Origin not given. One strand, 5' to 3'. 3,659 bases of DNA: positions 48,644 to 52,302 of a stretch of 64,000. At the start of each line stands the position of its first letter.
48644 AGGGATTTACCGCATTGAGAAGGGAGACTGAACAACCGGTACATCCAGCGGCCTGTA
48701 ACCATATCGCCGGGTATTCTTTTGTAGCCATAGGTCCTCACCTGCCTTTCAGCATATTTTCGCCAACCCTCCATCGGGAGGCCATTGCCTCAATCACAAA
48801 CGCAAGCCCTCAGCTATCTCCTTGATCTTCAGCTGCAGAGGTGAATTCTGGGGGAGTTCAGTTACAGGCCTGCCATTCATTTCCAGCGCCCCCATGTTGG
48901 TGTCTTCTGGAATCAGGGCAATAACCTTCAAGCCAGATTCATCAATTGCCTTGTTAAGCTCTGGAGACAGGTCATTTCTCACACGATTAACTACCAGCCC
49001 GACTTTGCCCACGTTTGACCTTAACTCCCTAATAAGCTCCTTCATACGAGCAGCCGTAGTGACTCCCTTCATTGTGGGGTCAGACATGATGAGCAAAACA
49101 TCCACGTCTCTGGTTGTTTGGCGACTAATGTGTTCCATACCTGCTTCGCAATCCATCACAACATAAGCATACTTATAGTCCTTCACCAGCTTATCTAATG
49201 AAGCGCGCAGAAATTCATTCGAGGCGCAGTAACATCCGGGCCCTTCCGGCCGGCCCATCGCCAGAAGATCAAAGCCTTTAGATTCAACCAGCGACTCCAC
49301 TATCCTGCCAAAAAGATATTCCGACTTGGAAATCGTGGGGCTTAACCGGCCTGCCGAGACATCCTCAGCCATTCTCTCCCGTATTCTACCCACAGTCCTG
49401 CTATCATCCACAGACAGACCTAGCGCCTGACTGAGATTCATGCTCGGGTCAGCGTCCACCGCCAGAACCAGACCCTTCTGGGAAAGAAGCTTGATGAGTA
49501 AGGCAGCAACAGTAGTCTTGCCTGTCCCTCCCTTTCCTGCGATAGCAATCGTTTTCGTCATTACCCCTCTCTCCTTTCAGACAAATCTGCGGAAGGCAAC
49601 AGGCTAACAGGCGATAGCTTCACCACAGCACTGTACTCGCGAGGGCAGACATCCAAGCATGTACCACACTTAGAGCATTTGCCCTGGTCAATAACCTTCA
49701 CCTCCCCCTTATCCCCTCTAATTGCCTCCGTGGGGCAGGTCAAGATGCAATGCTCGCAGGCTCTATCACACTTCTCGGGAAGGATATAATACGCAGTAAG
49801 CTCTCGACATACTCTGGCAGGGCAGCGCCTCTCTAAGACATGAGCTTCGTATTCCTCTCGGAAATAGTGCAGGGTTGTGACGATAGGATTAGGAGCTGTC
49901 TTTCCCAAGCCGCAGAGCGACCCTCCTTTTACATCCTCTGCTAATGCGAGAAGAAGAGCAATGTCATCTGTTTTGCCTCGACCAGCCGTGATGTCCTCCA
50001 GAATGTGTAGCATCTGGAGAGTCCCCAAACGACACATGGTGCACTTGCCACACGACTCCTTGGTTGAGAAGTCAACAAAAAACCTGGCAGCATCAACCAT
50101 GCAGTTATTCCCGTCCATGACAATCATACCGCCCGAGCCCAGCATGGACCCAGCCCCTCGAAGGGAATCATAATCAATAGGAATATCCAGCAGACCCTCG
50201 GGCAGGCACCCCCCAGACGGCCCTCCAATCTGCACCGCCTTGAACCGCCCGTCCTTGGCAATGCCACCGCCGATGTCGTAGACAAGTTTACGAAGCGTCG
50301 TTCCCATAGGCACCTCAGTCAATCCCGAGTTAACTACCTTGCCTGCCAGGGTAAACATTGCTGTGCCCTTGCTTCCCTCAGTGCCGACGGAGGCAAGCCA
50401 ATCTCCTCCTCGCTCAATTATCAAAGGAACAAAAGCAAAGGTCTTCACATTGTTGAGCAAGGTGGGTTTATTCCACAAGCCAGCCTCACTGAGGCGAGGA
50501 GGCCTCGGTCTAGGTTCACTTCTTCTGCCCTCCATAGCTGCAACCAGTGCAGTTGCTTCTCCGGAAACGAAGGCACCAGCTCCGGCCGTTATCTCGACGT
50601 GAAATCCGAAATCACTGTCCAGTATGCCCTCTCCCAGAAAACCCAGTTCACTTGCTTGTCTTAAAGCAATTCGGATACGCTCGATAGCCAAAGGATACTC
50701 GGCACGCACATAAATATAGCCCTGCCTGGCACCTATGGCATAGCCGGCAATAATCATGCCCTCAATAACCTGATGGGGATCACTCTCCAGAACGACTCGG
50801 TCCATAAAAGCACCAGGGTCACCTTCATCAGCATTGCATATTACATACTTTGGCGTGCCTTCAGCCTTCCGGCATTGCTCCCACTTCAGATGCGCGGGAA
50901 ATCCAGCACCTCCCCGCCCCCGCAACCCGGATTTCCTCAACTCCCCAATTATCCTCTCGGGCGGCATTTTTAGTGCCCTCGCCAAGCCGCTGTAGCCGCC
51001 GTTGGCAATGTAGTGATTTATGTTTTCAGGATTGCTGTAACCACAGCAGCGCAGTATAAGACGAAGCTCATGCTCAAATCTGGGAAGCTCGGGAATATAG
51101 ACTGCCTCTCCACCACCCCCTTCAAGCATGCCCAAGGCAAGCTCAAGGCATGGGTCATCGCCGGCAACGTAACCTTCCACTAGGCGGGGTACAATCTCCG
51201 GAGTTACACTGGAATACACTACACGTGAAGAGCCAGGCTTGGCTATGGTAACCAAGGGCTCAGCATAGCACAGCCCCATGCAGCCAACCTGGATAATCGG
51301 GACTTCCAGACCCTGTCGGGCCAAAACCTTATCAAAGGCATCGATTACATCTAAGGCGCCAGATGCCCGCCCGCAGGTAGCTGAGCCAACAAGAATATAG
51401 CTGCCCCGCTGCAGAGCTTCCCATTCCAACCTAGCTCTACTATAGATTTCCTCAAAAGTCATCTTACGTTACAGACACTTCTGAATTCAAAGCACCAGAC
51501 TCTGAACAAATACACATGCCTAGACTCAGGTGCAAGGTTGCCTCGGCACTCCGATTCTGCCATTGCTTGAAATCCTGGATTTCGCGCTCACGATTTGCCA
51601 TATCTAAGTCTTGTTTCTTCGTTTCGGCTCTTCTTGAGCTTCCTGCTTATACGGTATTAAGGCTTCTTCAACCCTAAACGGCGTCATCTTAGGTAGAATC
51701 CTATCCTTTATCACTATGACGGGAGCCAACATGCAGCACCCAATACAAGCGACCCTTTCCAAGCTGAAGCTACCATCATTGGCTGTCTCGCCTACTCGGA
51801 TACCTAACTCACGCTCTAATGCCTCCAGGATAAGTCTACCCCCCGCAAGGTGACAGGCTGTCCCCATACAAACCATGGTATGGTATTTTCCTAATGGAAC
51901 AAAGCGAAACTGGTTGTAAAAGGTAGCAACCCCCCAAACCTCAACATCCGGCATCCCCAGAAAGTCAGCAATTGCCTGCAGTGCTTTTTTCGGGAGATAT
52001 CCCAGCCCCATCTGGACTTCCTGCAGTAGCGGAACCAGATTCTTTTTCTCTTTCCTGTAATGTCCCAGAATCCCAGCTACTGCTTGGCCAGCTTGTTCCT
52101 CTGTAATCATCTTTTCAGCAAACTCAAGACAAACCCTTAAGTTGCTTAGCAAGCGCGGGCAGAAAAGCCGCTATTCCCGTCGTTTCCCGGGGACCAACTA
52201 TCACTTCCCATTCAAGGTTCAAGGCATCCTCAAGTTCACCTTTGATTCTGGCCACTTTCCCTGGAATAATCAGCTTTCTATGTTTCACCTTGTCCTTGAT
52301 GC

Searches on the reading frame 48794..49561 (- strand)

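Call 30: search_protein_families(library=pfam, proteins=[window:48794-49561:-], max_evalue=0.00001)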
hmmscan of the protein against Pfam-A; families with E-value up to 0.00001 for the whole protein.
window:48794-49561:- (255 aa): 4 families
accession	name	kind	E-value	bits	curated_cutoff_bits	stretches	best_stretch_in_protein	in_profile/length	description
PF01656.29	CbiA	-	1.3e-21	77.3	25.4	1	6-233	3-125/125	CobQ/CobB/MinD/ParA nucleotide binding domain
PF13614.12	AAA_31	-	4.1e-13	50.1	27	1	3-182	2-169/177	AAA domain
PF00142.24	Fer4_NifH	-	4.4e-08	33.4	25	1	4-251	2-242/271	4Fe-4S iron sulfur cluster binding proteins, NifH/frxC family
PF02374.21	ArsA_ATPase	-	1.1e-06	28.5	24.3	1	2-53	1-53/305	Anion-transporting ATPase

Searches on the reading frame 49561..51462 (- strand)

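Call 30: search_protein_families(library=pfam, proteins=[window:49561-51462:-], max_evalue=0.00001)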
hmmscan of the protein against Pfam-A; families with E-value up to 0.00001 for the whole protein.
window:49561-51462:- (633 aa): 3 families
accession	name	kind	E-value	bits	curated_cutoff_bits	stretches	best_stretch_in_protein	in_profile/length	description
PF01512.22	Complex1_51K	-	8.6e-46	156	31.2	1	176-346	2-149/150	Nuo51 FMN-binding domain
PF10589.14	NADH_4Fe-4S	-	2.1e-30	104.9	23.5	1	457-541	1-85/85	NADH-ubiquinone oxidoreductase-F iron-sulfur binding region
PF13187.11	Fer4_9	-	8.8e-06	26.1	27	1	565-609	2-50/52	4Fe-4S dicluster domain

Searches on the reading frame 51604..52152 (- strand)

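Call 32: search_protein_families(library=pfam, proteins=[window:51604-52152:-], max_evalue=0.00001)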
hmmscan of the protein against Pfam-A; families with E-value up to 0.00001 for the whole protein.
window:51604-52152:- (182 aa): 1 family
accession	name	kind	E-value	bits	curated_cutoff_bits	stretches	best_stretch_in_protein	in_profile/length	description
PF01257.25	2Fe-2S_thioredx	-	2.3e-46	157.7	24.8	1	27-165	3-141/145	Thioredoxin-like [2Fe-2S] ferredoxin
